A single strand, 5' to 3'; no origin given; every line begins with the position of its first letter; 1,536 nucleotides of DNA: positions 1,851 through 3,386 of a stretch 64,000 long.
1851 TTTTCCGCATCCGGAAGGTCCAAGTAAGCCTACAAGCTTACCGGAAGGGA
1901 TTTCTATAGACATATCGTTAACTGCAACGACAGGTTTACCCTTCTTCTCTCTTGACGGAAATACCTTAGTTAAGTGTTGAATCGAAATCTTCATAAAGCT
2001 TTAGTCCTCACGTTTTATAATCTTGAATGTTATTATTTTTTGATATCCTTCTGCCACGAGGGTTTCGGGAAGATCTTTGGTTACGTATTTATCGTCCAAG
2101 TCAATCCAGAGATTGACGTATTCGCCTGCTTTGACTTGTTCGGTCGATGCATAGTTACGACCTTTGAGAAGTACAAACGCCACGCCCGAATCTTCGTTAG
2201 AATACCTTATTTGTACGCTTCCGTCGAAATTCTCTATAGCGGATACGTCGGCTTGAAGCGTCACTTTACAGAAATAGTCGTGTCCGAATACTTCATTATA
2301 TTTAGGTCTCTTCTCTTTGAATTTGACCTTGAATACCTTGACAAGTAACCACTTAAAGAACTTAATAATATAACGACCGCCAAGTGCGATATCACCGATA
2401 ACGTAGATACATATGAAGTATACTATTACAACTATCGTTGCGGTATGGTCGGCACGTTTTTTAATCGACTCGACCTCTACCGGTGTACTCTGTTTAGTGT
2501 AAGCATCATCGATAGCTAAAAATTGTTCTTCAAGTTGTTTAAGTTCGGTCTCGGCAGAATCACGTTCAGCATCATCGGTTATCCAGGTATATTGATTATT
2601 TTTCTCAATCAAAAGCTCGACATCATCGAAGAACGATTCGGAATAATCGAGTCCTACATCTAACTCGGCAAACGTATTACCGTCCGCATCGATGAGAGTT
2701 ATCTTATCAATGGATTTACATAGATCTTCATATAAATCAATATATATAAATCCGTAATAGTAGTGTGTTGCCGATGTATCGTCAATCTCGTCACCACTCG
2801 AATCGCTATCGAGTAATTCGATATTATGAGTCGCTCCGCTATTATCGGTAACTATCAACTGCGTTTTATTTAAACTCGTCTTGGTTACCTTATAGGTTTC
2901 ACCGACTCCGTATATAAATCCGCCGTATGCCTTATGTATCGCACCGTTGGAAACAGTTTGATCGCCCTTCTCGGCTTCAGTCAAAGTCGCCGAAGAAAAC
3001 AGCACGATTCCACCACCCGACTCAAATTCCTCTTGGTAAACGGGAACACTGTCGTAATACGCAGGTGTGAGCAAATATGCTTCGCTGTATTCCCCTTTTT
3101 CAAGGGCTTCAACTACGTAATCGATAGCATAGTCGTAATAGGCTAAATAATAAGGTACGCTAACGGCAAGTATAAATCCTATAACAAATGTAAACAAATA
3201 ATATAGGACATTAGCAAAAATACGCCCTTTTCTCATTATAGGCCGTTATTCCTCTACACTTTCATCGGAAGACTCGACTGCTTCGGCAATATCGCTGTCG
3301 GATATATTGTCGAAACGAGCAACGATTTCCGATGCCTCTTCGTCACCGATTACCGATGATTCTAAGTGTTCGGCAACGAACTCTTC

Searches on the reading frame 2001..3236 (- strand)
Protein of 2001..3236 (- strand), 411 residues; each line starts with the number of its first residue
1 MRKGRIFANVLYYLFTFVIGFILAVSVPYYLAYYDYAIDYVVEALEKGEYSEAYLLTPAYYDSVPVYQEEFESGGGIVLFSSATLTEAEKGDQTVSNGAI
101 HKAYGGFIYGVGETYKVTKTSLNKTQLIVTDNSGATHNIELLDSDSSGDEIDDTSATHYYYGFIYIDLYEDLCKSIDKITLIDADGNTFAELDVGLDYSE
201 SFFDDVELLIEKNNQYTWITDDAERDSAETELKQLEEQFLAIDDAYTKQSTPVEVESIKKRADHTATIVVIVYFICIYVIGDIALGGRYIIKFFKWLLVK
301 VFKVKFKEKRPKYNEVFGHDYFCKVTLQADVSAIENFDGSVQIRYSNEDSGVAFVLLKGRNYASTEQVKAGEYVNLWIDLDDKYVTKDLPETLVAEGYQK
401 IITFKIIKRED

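Call 6: search_protein_families(library=pfam, proteins=[window:2001-3236:-], max_evalue=0.01)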
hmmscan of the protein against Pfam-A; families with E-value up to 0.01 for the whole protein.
window:2001-3236:- (411 aa): 0 families

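Call 10: find_homologous_proteins(query=window:2001-3236:-)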
Query window:2001-3236:- (411 aa): 108 proteins with E <= 0.001 among 5527 candidates.
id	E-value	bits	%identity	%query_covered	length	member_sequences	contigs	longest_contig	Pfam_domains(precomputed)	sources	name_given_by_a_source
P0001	7.7e-268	906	100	100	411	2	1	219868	-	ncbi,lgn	-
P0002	1.3e-228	777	84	100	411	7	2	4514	-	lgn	-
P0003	2.6e-200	684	76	100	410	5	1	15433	-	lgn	-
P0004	9.8e-139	481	58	100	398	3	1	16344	-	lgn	-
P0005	2.7e-132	460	53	100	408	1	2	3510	-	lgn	-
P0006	6.5e-130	452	52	100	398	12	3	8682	-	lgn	-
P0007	1.1e-129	451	53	100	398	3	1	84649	-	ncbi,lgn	-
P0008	4.0e-128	446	52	100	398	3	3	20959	-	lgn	-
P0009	5.8e-128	446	53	100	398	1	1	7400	-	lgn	-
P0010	1.2e-121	425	50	100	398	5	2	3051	-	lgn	-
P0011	2.2e-118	414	51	100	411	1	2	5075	-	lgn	-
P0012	9.1e-118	412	49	100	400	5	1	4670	-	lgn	-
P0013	1.3e-117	412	48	100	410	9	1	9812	-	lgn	-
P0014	2.6e-115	404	49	100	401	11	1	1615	-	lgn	-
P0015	6.3e-115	403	49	99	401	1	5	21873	-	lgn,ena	-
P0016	1.2e-114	402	48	100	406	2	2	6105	-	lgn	-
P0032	2.7e-108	381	47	100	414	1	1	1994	-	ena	-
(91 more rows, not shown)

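Call 14: find_related_loci(query=A2, collection=genome_contigs, flank=4000)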
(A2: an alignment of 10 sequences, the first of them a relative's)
Query A2 (411 aa) in genome_contigs; peptide patterns used: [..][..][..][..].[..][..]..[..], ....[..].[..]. (x = any residue, [..] = any of these).
479 stretches matched a pattern; 22 encode a relative of the query (tblastn E <= 1e-3); 22 distinct loci.
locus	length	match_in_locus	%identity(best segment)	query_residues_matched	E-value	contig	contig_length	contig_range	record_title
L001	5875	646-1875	75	1-411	0e+0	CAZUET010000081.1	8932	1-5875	MAG TPA_asm: uncultured Christensenellaceae bacterium isolate SRP350583_co2_557 genome assembly, contig: NODE_11883_leng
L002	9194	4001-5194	53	1-411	1e-139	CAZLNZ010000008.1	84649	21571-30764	MAG TPA_asm: uncultured Christensenellaceae bacterium isolate SRP225648_co1_198 genome assembly, contig: NODE_370_length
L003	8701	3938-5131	52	1-411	1e-119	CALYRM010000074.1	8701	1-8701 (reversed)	MAG: uncultured Clostridia bacterium isolate SRR7188236_bin.49_metaWRAP_v1.3_MAG genome assembly, contig: ERZ9280836.528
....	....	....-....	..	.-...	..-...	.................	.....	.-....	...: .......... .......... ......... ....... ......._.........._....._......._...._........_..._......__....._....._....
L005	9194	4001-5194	48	1-411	3e-117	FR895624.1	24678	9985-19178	Firmicutes bacterium CAG:475 genomic scaffold, scf192, whole genome shotgun sequence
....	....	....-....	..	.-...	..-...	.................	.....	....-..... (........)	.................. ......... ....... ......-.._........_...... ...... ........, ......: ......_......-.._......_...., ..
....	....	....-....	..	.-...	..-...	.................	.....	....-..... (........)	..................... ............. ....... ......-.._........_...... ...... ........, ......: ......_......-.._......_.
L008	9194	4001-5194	47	1-411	1e-115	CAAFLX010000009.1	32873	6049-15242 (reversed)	MAG TPA_asm: Clostridia bacterium, isolate HGM11462, WGS project CAAFLX010000000 data, contig: SRS1596867_146_k141_55785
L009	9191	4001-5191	46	1-411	1e-113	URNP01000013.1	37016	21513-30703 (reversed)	uncultured Clostridiales bacterium isolate UMGS1170 genome assembly, contig: NODE_278_length_37016_cov_9.176889, whole g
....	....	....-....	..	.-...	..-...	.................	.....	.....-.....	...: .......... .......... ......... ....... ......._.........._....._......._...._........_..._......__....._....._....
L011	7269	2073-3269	47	1-411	5e-110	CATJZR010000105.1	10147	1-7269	MAG: uncultured Eubacteriales bacterium isolate iMGMC-975_1678881633 genome assembly, contig: MegahitA5_78306, whole gen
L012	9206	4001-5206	48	1-411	4e-110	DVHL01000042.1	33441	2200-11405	MAG TPA_asm: Candidatus Fimimonas gallinarum isolate CHK121-14286 CHK121__C450153_L33441_ERR2241889, whole genome shotgu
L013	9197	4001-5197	45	1-411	6e-109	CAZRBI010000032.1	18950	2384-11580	MAG TPA_asm: uncultured Oscillospiraceae bacterium isolate SRP225648_co1_486 genome assembly, contig: NODE_7056_length_1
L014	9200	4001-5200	45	1-411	1e-99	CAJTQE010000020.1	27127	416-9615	MAG TPA_asm: uncultured Christensenella sp. isolate MGBC110736 genome assembly, contig: MGBC110736.20, whole genome shot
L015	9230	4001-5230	45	1-411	2e-96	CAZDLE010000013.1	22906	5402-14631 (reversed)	MAG TPA_asm: uncultured Oscillospiraceae bacterium isolate SRP350583_co4_270 genome assembly, contig: NODE_2226_length_2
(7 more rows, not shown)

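Call 19: find_encoding_contigs(protein=P0002, flank=2500, max_places=3)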
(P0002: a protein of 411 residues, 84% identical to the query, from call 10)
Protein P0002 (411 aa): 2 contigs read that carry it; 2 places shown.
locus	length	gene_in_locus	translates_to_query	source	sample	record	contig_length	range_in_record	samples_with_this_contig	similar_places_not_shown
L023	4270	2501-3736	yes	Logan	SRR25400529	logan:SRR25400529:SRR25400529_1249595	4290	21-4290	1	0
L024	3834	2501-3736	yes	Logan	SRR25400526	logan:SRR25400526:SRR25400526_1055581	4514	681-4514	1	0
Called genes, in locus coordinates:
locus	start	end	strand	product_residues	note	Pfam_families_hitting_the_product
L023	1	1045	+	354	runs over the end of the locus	?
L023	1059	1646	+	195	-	-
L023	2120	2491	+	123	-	-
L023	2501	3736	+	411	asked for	-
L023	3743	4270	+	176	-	?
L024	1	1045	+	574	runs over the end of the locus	?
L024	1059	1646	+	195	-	-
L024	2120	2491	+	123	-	-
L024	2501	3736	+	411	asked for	-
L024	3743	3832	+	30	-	?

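Call 20: find_encoding_contigs(protein=P0004, flank=2500, max_places=3)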
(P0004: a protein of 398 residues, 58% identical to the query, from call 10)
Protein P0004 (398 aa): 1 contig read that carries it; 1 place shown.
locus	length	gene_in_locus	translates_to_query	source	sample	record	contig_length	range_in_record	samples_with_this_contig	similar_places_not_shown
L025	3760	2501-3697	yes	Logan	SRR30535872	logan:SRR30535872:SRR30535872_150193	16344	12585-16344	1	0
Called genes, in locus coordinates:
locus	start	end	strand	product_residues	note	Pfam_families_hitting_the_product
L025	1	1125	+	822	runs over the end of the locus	PF04231:Endonuclease_1, PF07523:Big_3 (faint), PF02368:Big_2, PF26182:Ig_NUP210_5th (faint), PF26918:Ig_Eae (weak)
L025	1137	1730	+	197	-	-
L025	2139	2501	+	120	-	-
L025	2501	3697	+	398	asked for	-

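Call 21: find_encoding_contigs(protein=P0005, flank=2500, max_places=3)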
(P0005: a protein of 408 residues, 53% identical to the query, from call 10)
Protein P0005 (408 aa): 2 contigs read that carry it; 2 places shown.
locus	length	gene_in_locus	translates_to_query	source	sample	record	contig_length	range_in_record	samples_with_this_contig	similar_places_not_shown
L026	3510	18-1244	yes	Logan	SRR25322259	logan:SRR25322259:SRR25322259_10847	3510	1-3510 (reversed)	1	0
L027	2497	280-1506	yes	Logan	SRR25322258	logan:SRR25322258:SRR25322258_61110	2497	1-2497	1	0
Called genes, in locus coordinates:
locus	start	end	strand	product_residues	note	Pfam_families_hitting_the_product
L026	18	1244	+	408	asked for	-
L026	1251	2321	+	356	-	PF00005:ABC_tran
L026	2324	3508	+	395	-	?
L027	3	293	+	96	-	?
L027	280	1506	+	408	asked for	-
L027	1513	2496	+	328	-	?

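Call 22: find_encoding_contigs(protein=P0006, flank=2500, max_places=3)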
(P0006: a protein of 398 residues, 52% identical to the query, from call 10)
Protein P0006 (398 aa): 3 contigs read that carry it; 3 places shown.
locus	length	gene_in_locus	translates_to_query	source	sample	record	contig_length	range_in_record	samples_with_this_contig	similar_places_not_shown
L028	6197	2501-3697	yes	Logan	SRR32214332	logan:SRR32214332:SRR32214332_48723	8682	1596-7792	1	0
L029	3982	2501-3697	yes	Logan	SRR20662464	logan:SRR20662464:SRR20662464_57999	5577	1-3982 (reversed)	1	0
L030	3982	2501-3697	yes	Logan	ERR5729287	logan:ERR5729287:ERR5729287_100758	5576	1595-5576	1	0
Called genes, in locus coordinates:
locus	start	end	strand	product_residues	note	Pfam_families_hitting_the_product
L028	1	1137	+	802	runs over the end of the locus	PF04231:Endonuclease_1, PF02368:Big_2, PF26182:Ig_NUP210_5th (weak), PF07523:Big_3 (weak)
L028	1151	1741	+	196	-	-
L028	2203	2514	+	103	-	-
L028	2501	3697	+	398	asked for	-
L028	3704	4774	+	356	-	PF00005:ABC_tran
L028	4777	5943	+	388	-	PF00528:BPD_transp_1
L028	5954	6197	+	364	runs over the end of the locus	PF00528:BPD_transp_1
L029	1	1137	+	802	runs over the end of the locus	PF04231:Endonuclease_1, PF02368:Big_2, PF26182:Ig_NUP210_5th (weak), PF07523:Big_3 (weak)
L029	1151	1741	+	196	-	-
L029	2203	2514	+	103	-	-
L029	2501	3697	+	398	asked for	-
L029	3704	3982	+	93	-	?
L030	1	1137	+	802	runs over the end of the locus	PF04231:Endonuclease_1, PF02368:Big_2, PF26182:Ig_NUP210_5th (faint), PF07523:Big_3 (weak)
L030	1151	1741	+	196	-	-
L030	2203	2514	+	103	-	-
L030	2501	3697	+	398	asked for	-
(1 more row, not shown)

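Call 23: find_encoding_contigs(protein=P0008, flank=2500, max_places=3)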
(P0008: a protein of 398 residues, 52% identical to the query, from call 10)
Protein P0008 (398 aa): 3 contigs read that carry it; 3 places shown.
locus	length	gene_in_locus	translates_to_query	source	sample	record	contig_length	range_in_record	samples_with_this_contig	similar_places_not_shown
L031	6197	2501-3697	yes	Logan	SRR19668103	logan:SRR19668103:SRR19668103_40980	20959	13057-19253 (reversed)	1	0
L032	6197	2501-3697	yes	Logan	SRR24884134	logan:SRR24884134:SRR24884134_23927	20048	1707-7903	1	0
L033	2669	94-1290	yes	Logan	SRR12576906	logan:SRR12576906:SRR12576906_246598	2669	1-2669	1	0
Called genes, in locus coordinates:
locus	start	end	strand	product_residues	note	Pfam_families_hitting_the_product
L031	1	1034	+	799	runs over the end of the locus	PF04231:Endonuclease_1, PF02368:Big_2, PF26182:Ig_NUP210_5th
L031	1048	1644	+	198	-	-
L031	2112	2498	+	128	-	-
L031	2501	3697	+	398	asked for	-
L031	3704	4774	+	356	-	PF00005:ABC_tran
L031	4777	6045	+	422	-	PF00528:BPD_transp_1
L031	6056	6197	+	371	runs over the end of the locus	PF00528:BPD_transp_1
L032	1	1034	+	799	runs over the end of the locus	PF04231:Endonuclease_1, PF02368:Big_2, PF26182:Ig_NUP210_5th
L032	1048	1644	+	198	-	-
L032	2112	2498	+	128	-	-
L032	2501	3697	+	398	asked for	-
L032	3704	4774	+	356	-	PF00005:ABC_tran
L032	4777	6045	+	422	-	PF00528:BPD_transp_1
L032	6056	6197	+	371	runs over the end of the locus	PF00528:BPD_transp_1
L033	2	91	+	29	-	?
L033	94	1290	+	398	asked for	-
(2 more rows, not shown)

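Call 24: find_encoding_contigs(protein=P0009, flank=2500, max_places=2)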
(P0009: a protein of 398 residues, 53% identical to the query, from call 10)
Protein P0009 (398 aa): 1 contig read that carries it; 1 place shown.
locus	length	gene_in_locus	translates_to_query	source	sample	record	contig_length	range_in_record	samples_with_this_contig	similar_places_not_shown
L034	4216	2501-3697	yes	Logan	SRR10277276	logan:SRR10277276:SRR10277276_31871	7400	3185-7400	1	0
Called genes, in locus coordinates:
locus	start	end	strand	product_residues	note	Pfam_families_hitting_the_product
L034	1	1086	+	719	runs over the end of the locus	-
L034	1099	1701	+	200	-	-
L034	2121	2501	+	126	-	-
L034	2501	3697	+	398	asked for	-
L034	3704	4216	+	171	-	?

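Call 25: find_encoding_contigs(protein=P0011, flank=2500, max_places=2)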
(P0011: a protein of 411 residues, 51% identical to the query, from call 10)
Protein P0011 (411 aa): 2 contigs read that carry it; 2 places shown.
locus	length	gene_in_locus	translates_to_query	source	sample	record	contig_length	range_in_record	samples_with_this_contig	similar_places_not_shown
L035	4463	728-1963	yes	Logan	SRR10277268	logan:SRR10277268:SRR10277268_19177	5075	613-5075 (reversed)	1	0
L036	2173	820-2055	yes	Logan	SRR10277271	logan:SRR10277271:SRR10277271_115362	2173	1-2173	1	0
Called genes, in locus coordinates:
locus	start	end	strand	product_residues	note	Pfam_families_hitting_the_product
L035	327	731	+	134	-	-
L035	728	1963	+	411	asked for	-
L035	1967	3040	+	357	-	PF00005:ABC_tran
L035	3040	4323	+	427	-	PF00528:BPD_transp_1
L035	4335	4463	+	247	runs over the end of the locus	?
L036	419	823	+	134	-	-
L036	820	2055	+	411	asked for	-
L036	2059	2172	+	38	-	?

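Call 37: find_encoding_contigs(protein=P0010, flank=2000, max_places=2)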
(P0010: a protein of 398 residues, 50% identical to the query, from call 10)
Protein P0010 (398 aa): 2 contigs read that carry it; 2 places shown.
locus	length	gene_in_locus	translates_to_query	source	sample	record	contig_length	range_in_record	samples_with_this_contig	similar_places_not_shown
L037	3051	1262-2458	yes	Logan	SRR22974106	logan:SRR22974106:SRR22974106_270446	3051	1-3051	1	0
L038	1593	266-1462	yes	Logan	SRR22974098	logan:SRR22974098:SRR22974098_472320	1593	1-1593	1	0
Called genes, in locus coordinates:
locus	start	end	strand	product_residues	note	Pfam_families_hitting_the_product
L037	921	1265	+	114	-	-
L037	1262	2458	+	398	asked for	-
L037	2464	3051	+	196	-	?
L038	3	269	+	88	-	?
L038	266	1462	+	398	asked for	-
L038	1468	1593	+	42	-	?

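Call 38: find_encoding_contigs(protein=P0012, flank=2000, max_places=2)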
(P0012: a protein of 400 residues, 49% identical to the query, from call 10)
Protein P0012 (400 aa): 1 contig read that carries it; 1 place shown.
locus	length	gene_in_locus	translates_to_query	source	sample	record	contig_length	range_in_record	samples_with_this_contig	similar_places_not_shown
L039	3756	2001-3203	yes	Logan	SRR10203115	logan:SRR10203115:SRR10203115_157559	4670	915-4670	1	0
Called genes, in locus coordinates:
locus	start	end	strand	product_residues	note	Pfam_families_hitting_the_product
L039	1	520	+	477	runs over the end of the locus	?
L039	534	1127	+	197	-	-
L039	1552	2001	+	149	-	-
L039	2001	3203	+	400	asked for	-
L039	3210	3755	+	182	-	?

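Call 39: find_encoding_contigs(protein=P0013, flank=2000, max_places=2)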
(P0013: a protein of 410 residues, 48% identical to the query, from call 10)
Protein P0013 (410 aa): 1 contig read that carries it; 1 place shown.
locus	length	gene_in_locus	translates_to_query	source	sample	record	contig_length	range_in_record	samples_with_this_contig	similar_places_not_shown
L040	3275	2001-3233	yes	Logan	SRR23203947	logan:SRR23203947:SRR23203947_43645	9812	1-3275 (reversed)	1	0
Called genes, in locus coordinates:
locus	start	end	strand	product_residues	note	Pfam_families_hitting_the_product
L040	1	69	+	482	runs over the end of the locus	PF17767:NAPRTase_N, PF04095:NAPRTase (weak), PF17956:NAPRTase_C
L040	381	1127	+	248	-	-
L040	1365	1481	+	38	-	-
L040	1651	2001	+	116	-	-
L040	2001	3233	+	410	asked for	-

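Call 43: search_protein_families(library=ncbifam, proteins=[L002:6276-7481:+, L002:7492-8559:+, window:2001-3236:-], max_evalue=0.001)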
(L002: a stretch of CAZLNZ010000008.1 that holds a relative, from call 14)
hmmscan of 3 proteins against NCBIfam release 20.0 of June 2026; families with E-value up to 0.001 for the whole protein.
L002:6276-7481:+ (401 aa): 13 families
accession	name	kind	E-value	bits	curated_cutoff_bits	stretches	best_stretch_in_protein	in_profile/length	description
NF008232.0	PRK10999.1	equivalog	9.1e-14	51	392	1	134-378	265-496/520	maltose ABC transporter permease MalF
NF007852.0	PRK10561.1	equivalog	1.9e-13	51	335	1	89-394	10-283/295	sn-glycerol-3-phosphate ABC transporter permease UgpA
TIGR01581.1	Mo_ABC_porter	hypoth_equivalog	3.3e-08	33.3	210.3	1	266-385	104-220/225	ABC transporter permease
TIGR00969.1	3a0106s02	subfamily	7.4e-07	28.9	240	1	260-386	139-262/272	sulfate ABC transporter permease subunit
NF040931.1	ABC_arch_GlcT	equivalog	1.9e-06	27.7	360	1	96-385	1-261/278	glucose ABC transporter permease GlcT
NF043074.1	MMSYN1_0196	equivalog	2.9e-06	26.8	350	1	266-398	139-266/277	spermidine/putrescine ABC transporter permease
TIGR02141.1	modB_ABC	equivalog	3.2e-06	26.9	182.6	1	268-387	83-198/208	molybdate ABC transporter permease subunit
NF007047.0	PRK09500.1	equivalog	8.9e-06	25.5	326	1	268-323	131-186/257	spermidine/putrescine ABC transporter permease PotC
TIGR03262.1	PhnU2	equivalog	2.7e-05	23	593.25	1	98-320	8-188/546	putative 2-aminoethylphosphonate ABC transporter permease subunit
NF007044.0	PRK09497.1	equivalog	3e-05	23.7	348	1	267-322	152-207/285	spermidine/putrescine ABC transporter permease PotB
TIGR02140.1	permease_CysW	equivalog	0.00016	21.3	329.1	0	135-398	32-259/261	sulfate ABC transporter permease subunit CysW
NF011624.0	PRK15050.1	equivalog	0.00017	20.8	247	0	83-181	14-102/297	2-aminoethylphosphonate ABC transporter permease subunit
TIGR02139.1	permease_CysT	equivalog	0.00026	20.7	246.1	1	258-395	126-260/265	sulfate ABC transporter permease subunit CysT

L002:7492-8559:+ (355 aa): 14 families
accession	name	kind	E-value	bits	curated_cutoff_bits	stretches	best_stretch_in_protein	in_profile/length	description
NF008210.0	PRK10973.1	equivalog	1.1e-27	97.5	297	1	70-289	9-229/281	sn-glycerol-3-phosphate ABC transporter permease UgpE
NF040932.1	ABC_arch_GlcU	equivalog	7.1e-21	75.1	340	1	70-353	2-269/272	glucose ABC transporter permease GlcU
NF008231.0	PRK10998.1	equivalog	9.2e-13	48.4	261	1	58-272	5-228/296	maltose ABC transporter permease MalG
NF007047.0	PRK09500.1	equivalog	7.2e-11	42.2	326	1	69-285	3-211/257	spermidine/putrescine ABC transporter permease PotC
TIGR01581.1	Mo_ABC_porter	hypoth_equivalog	3.4e-10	39.8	210.3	1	122-268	9-169/225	ABC transporter permease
NF040839.1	tungstate_WtpB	equivalog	5.9e-07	29.4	340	1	133-267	43-190/251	tungstate ABC transporter permease WtpB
NF007044.0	PRK09497.1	equivalog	2e-06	27.5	348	0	66-178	5-107/285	spermidine/putrescine ABC transporter permease PotB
NF008232.0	PRK10999.1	equivalog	4e-05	22.5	392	0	224-295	397-468/520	maltose ABC transporter permease MalF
TIGR02141.1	modB_ABC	equivalog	4.5e-05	23.2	182.6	1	139-268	3-146/208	molybdate ABC transporter permease subunit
NF011624.0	PRK15050.1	equivalog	5.9e-05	22.3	247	0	59-182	14-121/297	2-aminoethylphosphonate ABC transporter permease subunit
TIGR03262.1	PhnU2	equivalog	6e-05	21.9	593.25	1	121-281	41-212/546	putative 2-aminoethylphosphonate ABC transporter permease subunit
NF006939.0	PRK09421.1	equivalog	6.8e-05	22.4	262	1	134-184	10-60/230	molybdate ABC transporter permease subunit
NF006954.0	PRK09433.1-5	equivalog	0.0007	18.4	821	1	140-184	52-96/530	thiamine/thiamine pyrophosphate ABC transporter permease ThiP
NF007963.0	PRK10683.1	equivalog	0.0009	18.7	489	0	208-292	195-274/317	putrescine ABC transporter permease PotH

window:2001-3236:- (411 aa): 0 families

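Call 68: predict_structure(alignment_id=A1)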
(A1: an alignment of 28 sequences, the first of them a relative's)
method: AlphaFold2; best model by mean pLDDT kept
length: 411 residues; sequences in the alignment: 28
mean_pLDDT: 87.7   pTM: 0.65
mean pLDDT of the five models: 87.7, 87.3, 87.2, 87.2, 85.7
residues with pLDDT >= 90: 250; 70-90: 125; 50-70: 23; < 50: 13
segments of 3 or more residues with pLDDT < 50: 308-318
pLDDT, mean of each block of 10 residues (from residue 1): 70 86 92 92 95 94 97 94 94 90 96 91 94 94 91 92 94 95 95 96 96 92 91 96 96 91 92 86 66 69 56 45 88 84 87 90 89 88 88 84 87 48
secondary structure, 60 per line:
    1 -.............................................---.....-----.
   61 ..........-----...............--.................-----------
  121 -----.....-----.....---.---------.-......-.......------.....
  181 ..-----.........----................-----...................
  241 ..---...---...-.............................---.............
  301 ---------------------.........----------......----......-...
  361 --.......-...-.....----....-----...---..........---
elements in order: H2-46 H50-54 E60-70 E76-90 E93-109 E126-130 E136-140 H156-161 E163-169 E176-182 E188-196 H201-216 H222-242 E246-248 H256-284 H288-300 E322-330 E341-346 E351-356 E363-369 E371-373 E375-379 E384-387 E393-395 E399-408

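Call 70: fold_search(model_id=the predicted structure, library=pdb)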
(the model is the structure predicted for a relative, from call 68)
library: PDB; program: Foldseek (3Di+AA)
matches with E <= 10: 321; with E <= 0.001: 0
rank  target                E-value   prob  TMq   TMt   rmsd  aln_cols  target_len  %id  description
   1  6vjb                  2.8e-03  0.84  0.19  0.06  28.4       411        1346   10  Crystal structure of a catalytically inactive CXC Chemokine-degrading protease SpyCEP from Streptococcus pyogenes (released 2020-04-15)
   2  5xya                  3.2e-03  0.75  0.18  0.06  28.6       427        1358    9  Crystal structure of a serine protease from Streptococcus species (released 2018-08-08)
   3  6fwv_B                1.5e-02  0.54  0.18  0.14  28.9       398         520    8  The Bacillus anthracis TIE protein (released 2018-08-08)
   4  6fwv_A                2.7e-02  0.41  0.18  0.14  30.6       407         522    8  The Bacillus anthracis TIE protein (released 2018-08-08)
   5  7vcr_A                2.9e-02  1.00  0.17  0.16   3.3       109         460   10  Crystal Structure of PitA fragment from pilus islet-2 of Streptococcus oralis (released 2022-06-01)
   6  6qgi                  5.1e-02  0.06  0.08  0.07  18.9       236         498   13  Crystal structure of VP5 from Haloarchaeal pleomorphic virus 2 (released 2019-02-27)
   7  4bug_B                5.7e-02  0.21  0.18  0.18  34.2       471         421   10  Pilus-presented adhesin, Spy0125 (Cpa), Cys426Ala mutant (released 2013-10-09)
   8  4bug_A                6.4e-02  0.09  0.13  0.13  32.0       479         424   10  Pilus-presented adhesin, Spy0125 (Cpa), Cys426Ala mutant (released 2013-10-09)
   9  3irp                  7.2e-02  1.00  0.17  0.17   4.6       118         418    5  Crystal structure of functional region of UafA from Staphylococcus saprophyticus at 1.50 angstrom resolution (released 2010-09-08)
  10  1tza_A                1.1e-01  0.21  0.11  0.26  12.8       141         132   14  X-ray structure of Northeast Structural Genomics Consortium target SoR45 (released 2004-07-27)
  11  2xic_A                1.7e-01  0.11  0.17  0.17  32.6       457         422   10  Pilus-presented adhesin, Spy0125 (Cpa), P212121 form (ESRF data) (released 2010-08-04)
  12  2iml_B                2.0e-01  0.15  0.12  0.23  15.6       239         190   10  Crystal structure of a hypothetical protein from Archaeoglobus fulgidus binding riboflavin 5'-phosphate (released 2006-10-17)
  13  4fxt_A                2.1e-01  0.96  0.16  0.31   4.8        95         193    9  Crystal structure of a DUF3823 family protein (BACOVA_02663) from Bacteroides ovatus ATCC 8483 at 2.77 A resolution (released 2012-07-25)
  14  4d8o                  2.2e-01  0.16  0.12  0.10  15.3       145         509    8  Crystal Structure of the ankyrin-B ZU5-ZU5-UPA-DD tandem (released 2012-03-28)
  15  5ooq_B                2.2e-01  0.08  0.10  0.06  20.6       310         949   10  Structure of the Mtr4 Nop53 Complex (released 2017-09-20)
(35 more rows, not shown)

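Call 71: find_encoding_contigs(protein=P0015, flank=1500, max_places=2)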
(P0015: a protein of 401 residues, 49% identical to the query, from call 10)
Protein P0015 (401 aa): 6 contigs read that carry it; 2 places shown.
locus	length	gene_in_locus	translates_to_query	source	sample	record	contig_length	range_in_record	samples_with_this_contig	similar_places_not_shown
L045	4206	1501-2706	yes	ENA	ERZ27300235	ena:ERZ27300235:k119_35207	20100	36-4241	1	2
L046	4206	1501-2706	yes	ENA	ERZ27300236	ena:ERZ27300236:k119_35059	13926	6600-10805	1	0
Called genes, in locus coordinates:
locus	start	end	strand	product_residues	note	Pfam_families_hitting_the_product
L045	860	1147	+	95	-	-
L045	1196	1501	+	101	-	-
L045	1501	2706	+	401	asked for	-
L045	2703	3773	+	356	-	PF00005:ABC_tran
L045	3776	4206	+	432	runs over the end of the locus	PF00528:BPD_transp_1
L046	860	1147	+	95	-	-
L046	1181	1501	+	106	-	-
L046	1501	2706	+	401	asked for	-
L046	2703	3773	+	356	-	PF00005:ABC_tran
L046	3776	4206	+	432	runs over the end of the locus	PF00528:BPD_transp_1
